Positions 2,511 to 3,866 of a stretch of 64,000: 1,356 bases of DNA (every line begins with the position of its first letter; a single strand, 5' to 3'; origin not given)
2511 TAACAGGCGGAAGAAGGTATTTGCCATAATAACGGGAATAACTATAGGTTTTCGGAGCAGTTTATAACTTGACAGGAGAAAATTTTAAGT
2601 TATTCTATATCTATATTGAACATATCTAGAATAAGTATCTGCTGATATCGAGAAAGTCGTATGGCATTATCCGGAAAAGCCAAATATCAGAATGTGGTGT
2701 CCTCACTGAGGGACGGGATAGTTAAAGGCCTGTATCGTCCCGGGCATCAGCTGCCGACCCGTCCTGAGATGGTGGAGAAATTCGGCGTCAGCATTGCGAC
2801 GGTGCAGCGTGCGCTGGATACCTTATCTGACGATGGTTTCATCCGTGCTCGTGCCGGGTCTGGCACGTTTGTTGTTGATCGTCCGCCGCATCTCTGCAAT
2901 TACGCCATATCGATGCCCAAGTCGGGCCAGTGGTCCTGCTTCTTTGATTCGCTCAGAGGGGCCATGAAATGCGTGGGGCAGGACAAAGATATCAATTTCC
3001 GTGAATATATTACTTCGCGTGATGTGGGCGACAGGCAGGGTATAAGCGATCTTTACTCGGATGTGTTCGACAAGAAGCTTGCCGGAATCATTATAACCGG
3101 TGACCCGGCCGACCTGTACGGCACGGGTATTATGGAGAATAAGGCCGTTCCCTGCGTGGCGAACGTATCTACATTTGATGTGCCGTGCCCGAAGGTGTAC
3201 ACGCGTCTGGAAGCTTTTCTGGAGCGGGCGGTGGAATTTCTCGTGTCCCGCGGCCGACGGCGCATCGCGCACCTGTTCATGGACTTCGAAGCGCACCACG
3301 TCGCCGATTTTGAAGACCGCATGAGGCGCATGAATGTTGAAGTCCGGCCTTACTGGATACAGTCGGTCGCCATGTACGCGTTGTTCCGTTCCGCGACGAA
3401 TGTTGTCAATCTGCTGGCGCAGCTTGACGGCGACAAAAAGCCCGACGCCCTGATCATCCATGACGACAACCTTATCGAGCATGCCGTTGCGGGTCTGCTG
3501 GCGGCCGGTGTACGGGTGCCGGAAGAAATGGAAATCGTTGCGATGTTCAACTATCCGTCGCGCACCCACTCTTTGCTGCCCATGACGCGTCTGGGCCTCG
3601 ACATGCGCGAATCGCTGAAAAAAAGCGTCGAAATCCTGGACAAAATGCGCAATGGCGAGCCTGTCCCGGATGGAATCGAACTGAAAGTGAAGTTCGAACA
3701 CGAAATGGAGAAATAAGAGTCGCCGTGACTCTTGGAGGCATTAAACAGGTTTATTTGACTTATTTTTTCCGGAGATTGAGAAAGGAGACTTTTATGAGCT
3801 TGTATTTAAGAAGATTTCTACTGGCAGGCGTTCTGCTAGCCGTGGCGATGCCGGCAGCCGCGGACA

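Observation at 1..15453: Tandem array of one-regulator/one-surface-protein modules (GntR-LacI sensor -> PEP-CTERM passenger)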

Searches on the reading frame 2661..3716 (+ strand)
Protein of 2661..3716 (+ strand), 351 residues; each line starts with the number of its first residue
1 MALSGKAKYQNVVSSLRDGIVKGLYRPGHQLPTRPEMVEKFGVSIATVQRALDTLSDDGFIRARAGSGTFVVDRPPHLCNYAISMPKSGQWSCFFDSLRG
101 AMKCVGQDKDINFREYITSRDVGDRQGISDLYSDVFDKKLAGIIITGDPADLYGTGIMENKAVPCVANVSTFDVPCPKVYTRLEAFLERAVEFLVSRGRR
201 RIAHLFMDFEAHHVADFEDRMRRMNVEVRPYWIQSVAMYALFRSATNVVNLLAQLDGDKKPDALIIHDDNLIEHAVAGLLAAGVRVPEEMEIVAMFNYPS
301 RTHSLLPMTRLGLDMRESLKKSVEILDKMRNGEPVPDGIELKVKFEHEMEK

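Call 4: search_protein_families(library=pfam, proteins=[window:2661-3716:+], max_evalue=0.01)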
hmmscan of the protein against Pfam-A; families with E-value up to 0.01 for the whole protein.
window:2661-3716:+ (351 aa): 6 families
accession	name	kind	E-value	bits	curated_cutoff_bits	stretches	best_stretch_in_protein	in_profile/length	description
PF00392.27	GntR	-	1.1e-18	67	27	1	8-71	1-64/64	Bacterial regulatory proteins, gntR family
PF13377.12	Peripla_BP_3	-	2e-14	54.5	26.5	1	191-337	1-152/167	Periplasmic binding protein-like domain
PF14502.12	HTH_41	-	1.3e-05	24.9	25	1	27-64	2-41/48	Helix-turn-helix domain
PF25213.1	HVO_A0261_N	-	0.0019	18.5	35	1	33-66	26-59/86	HVO_A0261 N-terminal domain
PF08279.18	HTH_11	-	0.003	17.8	25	1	36-68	20-53/55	HTH domain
PF13545.12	HTH_Crp_2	-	0.0062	16.9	27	0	33-78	24-67/70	Crp-like helix-turn-helix domain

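Call 5: search_protein_families(library=ncbifam, proteins=[window:2661-3716:+], max_evalue=0.01)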
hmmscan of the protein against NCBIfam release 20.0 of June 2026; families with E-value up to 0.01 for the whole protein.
window:2661-3716:+ (351 aa): 33 families (the best 25 are shown)
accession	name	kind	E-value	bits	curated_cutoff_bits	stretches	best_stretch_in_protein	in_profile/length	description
TIGR02325.1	C_P_lyase_phnF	equivalog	1.1e-16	61.1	156.8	1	4-75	5-76/238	phosphonate metabolism transcriptional regulator PhnF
TIGR02018.2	his_ut_repres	equivalog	1.3e-16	60.7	220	1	9-77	1-69/226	histidine utilization transcriptional repressor HutC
NF052282.1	PLP_TF_PdxR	equivalog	5.9e-12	45.4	320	1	9-76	3-70/448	MocR-like pyridoxine biosynthesis transcription factor PdxR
TIGR02404.1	trehalos_R_Bsub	equivalog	2.1e-11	43.9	211.95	1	8-75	1-68/233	trehalose operon repressor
NF052286.1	ecto_TF_EhuR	exception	2.3e-11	42.9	480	1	6-74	10-78/458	MocR-like ectoine utilization transcription factor EhuR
NF008491.0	PRK11402.1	subfamily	2.8e-11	43.4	269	1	4-72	8-76/243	GntR family transcriptional regulator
NF007292.0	PRK09764.1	equivalog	2.2e-10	40.2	281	1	5-73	3-71/240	GntR family transcriptional regulator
NF007588.0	PRK10225.1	equivalog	1.5e-09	37.5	442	1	4-74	6-76/257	Uxu operon transcriptional regulator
NF011575.0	PRK14999.1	equivalog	1.8e-09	37.3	424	1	9-73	14-78/241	histidine utilization repressor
NF052290.2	MocR_like_YczR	exception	3e-09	36.1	487.4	1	6-72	18-84/458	MocR-like transcription factor YczR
NF047563.1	modulin_PmtR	equivalog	6.4e-09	35.9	200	1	7-73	12-78/125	PSM export ABC transporter transcriptional regulator PmtR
NF052281.1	rhizopine_MocR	equivalog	2.7e-08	32.9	650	1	6-77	17-88/479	rhizopine catabolism transcriptional regulator MocR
NF007486.0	PRK10079.1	equivalog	4.8e-08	33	363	1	7-75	12-79/241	phosphonate metabolism transcriptional regulator PhnF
NF041547.1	GntR_LSA1692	equivalog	5.2e-08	32.8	275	1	8-73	2-67/233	GntR family transcriptional regulator, LSA1692 subfamily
NF053730.1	TransRegRv1152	equivalog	6.3e-08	32.6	170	1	6-76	15-85/120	Rv1152 family transcriptional regulator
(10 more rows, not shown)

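Call 17: find_related_loci(query=A1, collection=genome_contigs, flank=6000)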
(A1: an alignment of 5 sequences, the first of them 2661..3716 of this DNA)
Query A1 (351 aa) in genome_contigs; peptide patterns used: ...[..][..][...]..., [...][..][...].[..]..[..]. (x = any residue, [..] = any of these).
50 stretches matched a pattern; 37 encode a relative of the query (tblastn E <= 1e-3); 37 distinct loci.
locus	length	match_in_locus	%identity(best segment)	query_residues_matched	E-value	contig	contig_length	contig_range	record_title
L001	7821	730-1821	37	1-351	3e-61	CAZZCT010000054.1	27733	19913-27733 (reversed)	MAG TPA_asm: uncultured Lentisphaerales bacterium isolate SRP272421_co2_97 genome assembly, contig: NODE_4150_length_277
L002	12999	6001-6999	36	8-336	7e-58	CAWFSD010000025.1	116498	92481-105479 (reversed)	MAG: uncultured Planctomycetota bacterium isolate MFD04580.bin.2.58 genome assembly, contig: contig_46675, whole genome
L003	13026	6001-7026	35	10-349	2e-57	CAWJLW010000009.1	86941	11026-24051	MAG: uncultured bacterium isolate MFD02581.bin.1.61 genome assembly, contig: contig_36414, whole genome shotgun sequence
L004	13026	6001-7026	36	6-349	5e-57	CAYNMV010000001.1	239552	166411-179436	MAG TPA_asm: uncultured Tepidisphaeraceae bacterium isolate SRP268622_co1_281 genome assembly, contig: NODE_32_length_23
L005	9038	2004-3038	36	7-348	5e-57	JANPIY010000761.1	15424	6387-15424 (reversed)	MAG: Planctomycetota bacterium isolate VAR_61_metabat_487_sub VAR_61_k141_2267951, whole genome shotgun sequence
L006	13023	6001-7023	35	12-350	2e-55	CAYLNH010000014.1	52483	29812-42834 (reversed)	MAG TPA_asm: uncultured Lentisphaerales bacterium isolate SRP141376_co4_287 genome assembly, contig: NODE_1147_length_52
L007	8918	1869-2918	34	6-351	2e-55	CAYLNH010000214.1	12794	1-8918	MAG TPA_asm: uncultured Lentisphaerales bacterium isolate SRP141376_co4_287 genome assembly, contig: NODE_8257_length_12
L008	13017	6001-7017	34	6-335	3e-54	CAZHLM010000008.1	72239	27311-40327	MAG TPA_asm: uncultured Verrucomicrobiota bacterium isolate binchicken_co58_141 genome assembly, contig: NODE_285_length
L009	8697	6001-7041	34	8-350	1e-53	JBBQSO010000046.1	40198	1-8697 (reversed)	MAG: Planctomycetota bacterium isolate Co_metawrap_1754 Cmw_1754_k141_24261609_length_40198_cov_11.0000, whole genome sh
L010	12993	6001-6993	34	8-332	6e-53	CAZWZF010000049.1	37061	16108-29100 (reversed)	MAG TPA_asm: uncultured bacterium isolate SRP142039_co1_38 genome assembly, contig: NODE_629_length_37061_cov_24.185835,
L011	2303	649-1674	34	8-345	3e-52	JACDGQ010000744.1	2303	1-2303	MAG: Planctomycetota bacterium isolate MGR_bin416 SD2908_NODE_26440_length_2303_cov_0.788603, whole genome shotgun seque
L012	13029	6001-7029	33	12-349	2e-54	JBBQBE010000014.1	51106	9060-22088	MAG: Tepidisphaerales bacterium isolate Co_metawrap_1388 Cmw_1388_k141_1473390_length_51106_cov_13.9990, whole genome sh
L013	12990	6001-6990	33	7-332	8e-51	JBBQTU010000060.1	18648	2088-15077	MAG: Tepidisphaerales bacterium isolate Co_metawrap_1860 Cmw_1860_k141_23999232_length_18648_cov_12.0000, whole genome s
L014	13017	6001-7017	33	14-349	2e-50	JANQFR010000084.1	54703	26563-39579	MAG: Phycisphaeraceae bacterium isolate PL23b_bin.10 k99_974154, whole genome shotgun sequence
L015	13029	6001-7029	34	11-348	1e-49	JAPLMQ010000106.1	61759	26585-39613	MAG: Planctomycetota bacterium isolate LacPavin_0920_WC57_MAG_68_11 LacPavin_0920_WC57_scaffold_1285562, whole genome sh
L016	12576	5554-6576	35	8-349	2e-49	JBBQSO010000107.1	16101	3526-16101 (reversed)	MAG: Planctomycetota bacterium isolate Co_metawrap_1754 Cmw_1754_k141_19918915_length_16101_cov_10.9975, whole genome sh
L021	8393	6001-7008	32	8-341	5e-45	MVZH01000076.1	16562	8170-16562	MAG: Lentisphaerae bacterium ADurb.BinA184 BWZ02_contig000076, whole genome shotgun sequence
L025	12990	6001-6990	27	8-332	2e-38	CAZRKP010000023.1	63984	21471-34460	MAG TPA_asm: uncultured Victivallis sp. isolate binchicken_co273_45 genome assembly, contig: NODE_477_length_63984_cov_6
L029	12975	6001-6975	30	22-334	2e-29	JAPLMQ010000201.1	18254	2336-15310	MAG: Planctomycetota bacterium isolate LacPavin_0920_WC57_MAG_68_11 LacPavin_0920_WC57_scaffold_376149, whole genome sho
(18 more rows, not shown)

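Call 21: find_homologous_proteins(query=window:2661-3716:+, max_evalue=1e-20)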
Query window:2661-3716:+ (351 aa): 70 proteins with E <= 1e-20 among 5663 candidates.
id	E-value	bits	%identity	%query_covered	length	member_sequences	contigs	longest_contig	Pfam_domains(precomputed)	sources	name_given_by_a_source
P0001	1.6e-234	795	100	100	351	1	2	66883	PF13377.13,PF14502.13,PF00392.28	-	-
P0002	2.0e-163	561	70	100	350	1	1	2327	PF13377.13,PF00392.28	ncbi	-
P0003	3.1e-156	538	67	100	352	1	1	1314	PF13377.13,PF00392.28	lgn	-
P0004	2.2e-139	482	62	98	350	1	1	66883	PF13377.13,PF00392.28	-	-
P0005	2.5e-113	397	51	100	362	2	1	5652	PF13377.13,PF14502.13,PF00392.28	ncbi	-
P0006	3.6e-109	383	51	100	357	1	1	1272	PF13377.13,PF00532.28,PF00392.28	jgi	-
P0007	4.0e-109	383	50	100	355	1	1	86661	PF13377.13,PF00532.28,PF14502.13,PF00392.28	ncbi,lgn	-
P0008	2.4e-105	370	49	98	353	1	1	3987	PF13377.13,PF00532.28,PF14502.13,PF00392.28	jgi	-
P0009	3.1e-104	367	49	99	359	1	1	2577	PF13377.13,PF00392.28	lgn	-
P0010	6.6e-98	346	46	100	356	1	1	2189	PF13377.13,PF00532.28,PF00392.28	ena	-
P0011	3.9e-97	343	47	100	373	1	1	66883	PF13377.13,PF00392.28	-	-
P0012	5.7e-97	343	47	99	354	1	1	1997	PF13377.13,PF14502.13,PF00392.28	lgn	-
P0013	5.7e-97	343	47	99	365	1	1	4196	PF13377.13,PF14502.13,PF00392.28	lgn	-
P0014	3.7e-96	340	45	98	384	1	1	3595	PF13377.13,PF14502.13,PF00392.28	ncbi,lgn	-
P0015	1.2e-95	339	46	99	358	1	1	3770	PF13377.13,PF00392.28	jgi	jgi:DNA-binding LacI/PurR family transcriptional regulator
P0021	1.1e-91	326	49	99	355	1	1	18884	PF13377.13,PF00392.28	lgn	-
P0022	1.2e-91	325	45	98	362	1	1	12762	PF13377.13,PF00392.28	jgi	-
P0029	3.8e-90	321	45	98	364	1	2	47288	PF13377.13,PF00392.28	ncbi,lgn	-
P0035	8.9e-87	309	43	98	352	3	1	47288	PF13377.13,PF00392.28,PF01325.26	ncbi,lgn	-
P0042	1.4e-72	263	40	95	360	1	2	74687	PF13377.13,PF00392.28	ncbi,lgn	-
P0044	1.0e-64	237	40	98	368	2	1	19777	PF13377.13,PF00392.28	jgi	-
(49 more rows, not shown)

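Call 22: find_encoding_contigs(protein=P0007, flank=10000, max_places=3)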
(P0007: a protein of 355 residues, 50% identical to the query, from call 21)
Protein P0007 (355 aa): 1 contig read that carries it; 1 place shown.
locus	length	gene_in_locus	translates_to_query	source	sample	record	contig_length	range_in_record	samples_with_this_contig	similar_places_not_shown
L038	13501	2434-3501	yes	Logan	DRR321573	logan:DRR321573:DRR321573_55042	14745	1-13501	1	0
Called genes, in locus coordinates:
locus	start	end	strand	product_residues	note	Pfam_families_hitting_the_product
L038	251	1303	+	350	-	PF00392:GntR, PF14502:HTH_41 (weak), PF13377:Peripla_BP_3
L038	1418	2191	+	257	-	PF13385:Laminin_G_3, PF07589:PEP_exosort_dom (weak)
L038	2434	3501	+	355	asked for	PF00392:GntR, PF14502:HTH_41 (weak), PF00532:Peripla_BP_1 (weak), PF13377:Peripla_BP_3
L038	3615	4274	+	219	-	PF07589:PEP_exosort_dom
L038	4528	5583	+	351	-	PF00392:GntR, PF13377:Peripla_BP_3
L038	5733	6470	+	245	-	PF22825:HpiC1-like, PF07589:PEP_exosort_dom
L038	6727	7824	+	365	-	PF00392:GntR, PF14502:HTH_41 (faint), PF13377:Peripla_BP_3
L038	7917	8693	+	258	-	PF07589:PEP_exosort_dom (weak)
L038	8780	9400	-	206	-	-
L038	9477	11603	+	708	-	PF07584:BatA, PF13519:VWA_2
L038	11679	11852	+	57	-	PF07432:Hc1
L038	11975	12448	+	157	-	PF07977:FabA, PF22818:ApeI-like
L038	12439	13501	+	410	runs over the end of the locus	PF27096:UvrC_M, PF02151:UVR (weak)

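Call 23: find_encoding_contigs(protein=P0029, flank=10000, max_places=3)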
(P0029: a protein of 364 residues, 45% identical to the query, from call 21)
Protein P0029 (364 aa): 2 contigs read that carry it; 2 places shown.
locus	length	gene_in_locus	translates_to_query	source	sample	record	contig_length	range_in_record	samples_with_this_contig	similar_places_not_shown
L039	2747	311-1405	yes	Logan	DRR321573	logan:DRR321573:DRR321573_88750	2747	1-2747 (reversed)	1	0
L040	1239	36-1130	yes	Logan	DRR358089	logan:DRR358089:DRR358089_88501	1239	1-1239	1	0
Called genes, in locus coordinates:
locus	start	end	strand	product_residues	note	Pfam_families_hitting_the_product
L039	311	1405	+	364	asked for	PF00392:GntR, PF13377:Peripla_BP_3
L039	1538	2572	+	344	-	PF25210:Kelch_FKB95 (faint), PF01344:Kelch_1 (faint), PF07589:PEP_exosort_dom (weak)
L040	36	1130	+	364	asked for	PF00392:GntR, PF13377:Peripla_BP_3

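Call 24: find_encoding_contigs(protein=P0021, flank=10000, max_places=3)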
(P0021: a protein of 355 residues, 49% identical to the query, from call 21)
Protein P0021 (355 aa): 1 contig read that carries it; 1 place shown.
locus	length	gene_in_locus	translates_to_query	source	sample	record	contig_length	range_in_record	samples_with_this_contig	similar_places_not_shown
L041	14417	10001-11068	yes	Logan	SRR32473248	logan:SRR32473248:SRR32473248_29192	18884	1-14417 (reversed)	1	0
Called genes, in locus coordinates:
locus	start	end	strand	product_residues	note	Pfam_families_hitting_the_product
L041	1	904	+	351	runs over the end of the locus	PF13187:Fer4_9 (faint), PF17179:Fer4_22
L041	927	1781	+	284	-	PF00970:FAD_binding_6 (weak), PF00175:NAD_binding_1, PF10418:DHODB_Fe-S_bind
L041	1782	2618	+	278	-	PF01058:Oxidored_q6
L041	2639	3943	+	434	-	PF00374:NiFeSe_Hases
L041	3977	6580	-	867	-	-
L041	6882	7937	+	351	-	PF00392:GntR, PF14502:HTH_41 (weak), PF13377:Peripla_BP_3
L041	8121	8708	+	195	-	PF00754:F5_F8_type_C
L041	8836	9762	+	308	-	PF03629:SASA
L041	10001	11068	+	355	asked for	PF00392:GntR, PF13377:Peripla_BP_3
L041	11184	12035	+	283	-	PF07589:PEP_exosort_dom (weak)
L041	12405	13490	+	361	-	PF00392:GntR, PF14502:HTH_41 (weak), PF13377:Peripla_BP_3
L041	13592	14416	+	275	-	?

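Call 27: list_cluster_members(proteins=[P0002, P0005, P0007, P0029, P0042, P0014])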
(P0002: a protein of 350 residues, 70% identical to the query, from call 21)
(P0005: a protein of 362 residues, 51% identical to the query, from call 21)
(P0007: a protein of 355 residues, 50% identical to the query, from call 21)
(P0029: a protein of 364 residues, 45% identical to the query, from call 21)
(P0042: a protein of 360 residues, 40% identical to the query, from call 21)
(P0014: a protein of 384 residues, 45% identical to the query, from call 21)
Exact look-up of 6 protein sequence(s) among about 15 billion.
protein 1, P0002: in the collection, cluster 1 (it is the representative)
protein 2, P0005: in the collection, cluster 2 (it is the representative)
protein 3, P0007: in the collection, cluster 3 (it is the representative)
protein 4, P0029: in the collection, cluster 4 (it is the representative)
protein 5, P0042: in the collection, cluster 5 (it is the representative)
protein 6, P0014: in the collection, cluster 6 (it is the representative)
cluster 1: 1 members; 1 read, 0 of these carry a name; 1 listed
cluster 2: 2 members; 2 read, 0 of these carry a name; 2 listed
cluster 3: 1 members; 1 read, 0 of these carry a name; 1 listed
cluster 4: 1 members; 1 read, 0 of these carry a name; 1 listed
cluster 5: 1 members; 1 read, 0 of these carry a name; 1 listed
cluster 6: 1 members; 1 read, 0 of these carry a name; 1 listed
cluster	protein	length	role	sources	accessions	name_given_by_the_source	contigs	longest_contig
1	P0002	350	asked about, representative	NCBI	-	-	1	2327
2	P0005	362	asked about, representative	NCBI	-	-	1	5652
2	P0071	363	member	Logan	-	-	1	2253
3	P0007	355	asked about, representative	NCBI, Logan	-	-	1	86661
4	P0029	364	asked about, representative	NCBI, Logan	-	-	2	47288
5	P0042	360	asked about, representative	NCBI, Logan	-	-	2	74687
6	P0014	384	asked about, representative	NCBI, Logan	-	-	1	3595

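Call 30: find_encoding_contigs(protein=P0042, flank=10000, max_places=2)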
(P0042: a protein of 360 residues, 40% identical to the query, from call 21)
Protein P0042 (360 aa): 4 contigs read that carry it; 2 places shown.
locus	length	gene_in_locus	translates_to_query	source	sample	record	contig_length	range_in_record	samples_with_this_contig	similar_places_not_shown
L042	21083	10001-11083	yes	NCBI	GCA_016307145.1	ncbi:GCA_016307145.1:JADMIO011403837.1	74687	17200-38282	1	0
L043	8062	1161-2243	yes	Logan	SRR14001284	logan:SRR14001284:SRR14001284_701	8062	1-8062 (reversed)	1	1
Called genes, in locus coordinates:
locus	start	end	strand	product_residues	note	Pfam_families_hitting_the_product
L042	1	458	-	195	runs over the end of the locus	PF14697:Fer4_21 (weak), PF00037:Fer4 (weak), PF12797:Fer4_2 (faint), PF13237:Fer4_10 (faint), PF12838:Fer4_7, PF13187:Fer4_9 (weak)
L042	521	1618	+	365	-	PF04055:Radical_SAM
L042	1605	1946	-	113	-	PF00903:Glyoxalase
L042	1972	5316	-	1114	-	PF03968:LptD_N (faint)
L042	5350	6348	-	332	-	PF13580:SIS_2 (faint), PF01380:SIS, PF00571:CBS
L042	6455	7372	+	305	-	PF02616:SMC_ScpA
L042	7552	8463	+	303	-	-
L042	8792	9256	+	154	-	PF14588:YjgF_endoribonc, PF01042:Ribonuc_L-PSP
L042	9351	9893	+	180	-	PF00583:Acetyltransf_1, PF13673:Acetyltransf_10, PF13508:Acetyltransf_7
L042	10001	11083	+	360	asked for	PF00392:GntR, PF13377:Peripla_BP_3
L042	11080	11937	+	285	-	PF07963:N_methyl (weak), PF07596:SBP_bac_10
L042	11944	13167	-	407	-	-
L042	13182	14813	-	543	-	PF13709:DUF4159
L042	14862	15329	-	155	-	-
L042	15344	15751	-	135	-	PF02472:ExbD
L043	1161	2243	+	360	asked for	PF00392:GntR, PF13377:Peripla_BP_3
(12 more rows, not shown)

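Call 31: find_encoding_contigs(protein=P0035, flank=10000, max_places=2)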
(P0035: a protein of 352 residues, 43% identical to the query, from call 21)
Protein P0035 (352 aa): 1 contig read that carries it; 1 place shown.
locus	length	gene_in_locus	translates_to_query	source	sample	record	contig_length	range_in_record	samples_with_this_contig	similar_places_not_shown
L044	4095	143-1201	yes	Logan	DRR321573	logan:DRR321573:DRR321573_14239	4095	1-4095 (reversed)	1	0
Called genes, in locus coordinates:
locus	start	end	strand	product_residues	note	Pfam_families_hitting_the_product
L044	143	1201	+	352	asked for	PF00392:GntR, PF01325:Fe_dep_repress (weak), PF13377:Peripla_BP_3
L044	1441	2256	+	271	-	PF07589:PEP_exosort_dom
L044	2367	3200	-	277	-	PF01925:TauE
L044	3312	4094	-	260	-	?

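Call 32: find_encoding_contigs(protein=P0022, flank=10000, max_places=2)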
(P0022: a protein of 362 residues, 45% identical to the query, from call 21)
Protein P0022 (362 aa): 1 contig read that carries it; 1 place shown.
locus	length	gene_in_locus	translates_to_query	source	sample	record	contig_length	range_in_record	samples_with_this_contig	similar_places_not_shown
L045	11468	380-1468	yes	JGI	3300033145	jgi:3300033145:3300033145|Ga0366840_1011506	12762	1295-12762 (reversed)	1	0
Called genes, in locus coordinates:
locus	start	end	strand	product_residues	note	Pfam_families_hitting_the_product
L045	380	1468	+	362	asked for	PF00392:GntR, PF13377:Peripla_BP_3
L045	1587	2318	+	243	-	PF24517:CBM96 (weak)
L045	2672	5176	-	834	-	PF06439:3keto-disac_hyd (weak), PF16656:Pur_ac_phosph_N (faint)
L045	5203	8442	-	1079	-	PF08450:SGL (faint), PF01436:NHL (weak), PF17170:DUF5128 (faint)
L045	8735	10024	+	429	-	PF13562:NTP_transf_4, PF00132:Hexapep (faint)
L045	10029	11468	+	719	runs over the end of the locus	PF02629:CoA_binding, PF13380:CoA_binding_2, PF13607:Succ_CoA_lig, PF19045:Ligase_CoA_2, PF13549:ATP-grasp_5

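Call 33: find_encoding_contigs(protein=P0044, flank=10000, max_places=2)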
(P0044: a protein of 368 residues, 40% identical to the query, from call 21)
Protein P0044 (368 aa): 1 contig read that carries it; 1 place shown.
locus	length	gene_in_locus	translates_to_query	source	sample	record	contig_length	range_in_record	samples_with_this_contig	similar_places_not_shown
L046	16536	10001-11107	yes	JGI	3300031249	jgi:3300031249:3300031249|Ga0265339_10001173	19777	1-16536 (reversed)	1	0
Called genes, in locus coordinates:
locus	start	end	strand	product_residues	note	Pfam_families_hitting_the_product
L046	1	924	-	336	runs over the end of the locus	PF07607:DUF1570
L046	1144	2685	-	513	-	PF23545:Zn_ribbon_HMPTM, PF04055:Radical_SAM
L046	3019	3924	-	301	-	PF00294:PfkB (faint)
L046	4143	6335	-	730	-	PF03636:Glyco_hydro_65N, PF03632:Glyco_hydro_65m, PF03633:Glyco_hydro_65C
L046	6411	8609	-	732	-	PF02901:PFL-like, PF01228:Gly_radical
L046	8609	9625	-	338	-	PF01208:URO-D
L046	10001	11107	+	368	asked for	PF00392:GntR, PF13377:Peripla_BP_3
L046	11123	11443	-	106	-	-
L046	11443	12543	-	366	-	PF01208:URO-D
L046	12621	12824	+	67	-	-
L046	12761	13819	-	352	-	PF00107:ADH_zinc_N, PF03435:Sacchrp_dh_NADP (weak)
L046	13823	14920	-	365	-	PF01208:URO-D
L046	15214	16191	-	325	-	PF00795:CN_hydrolase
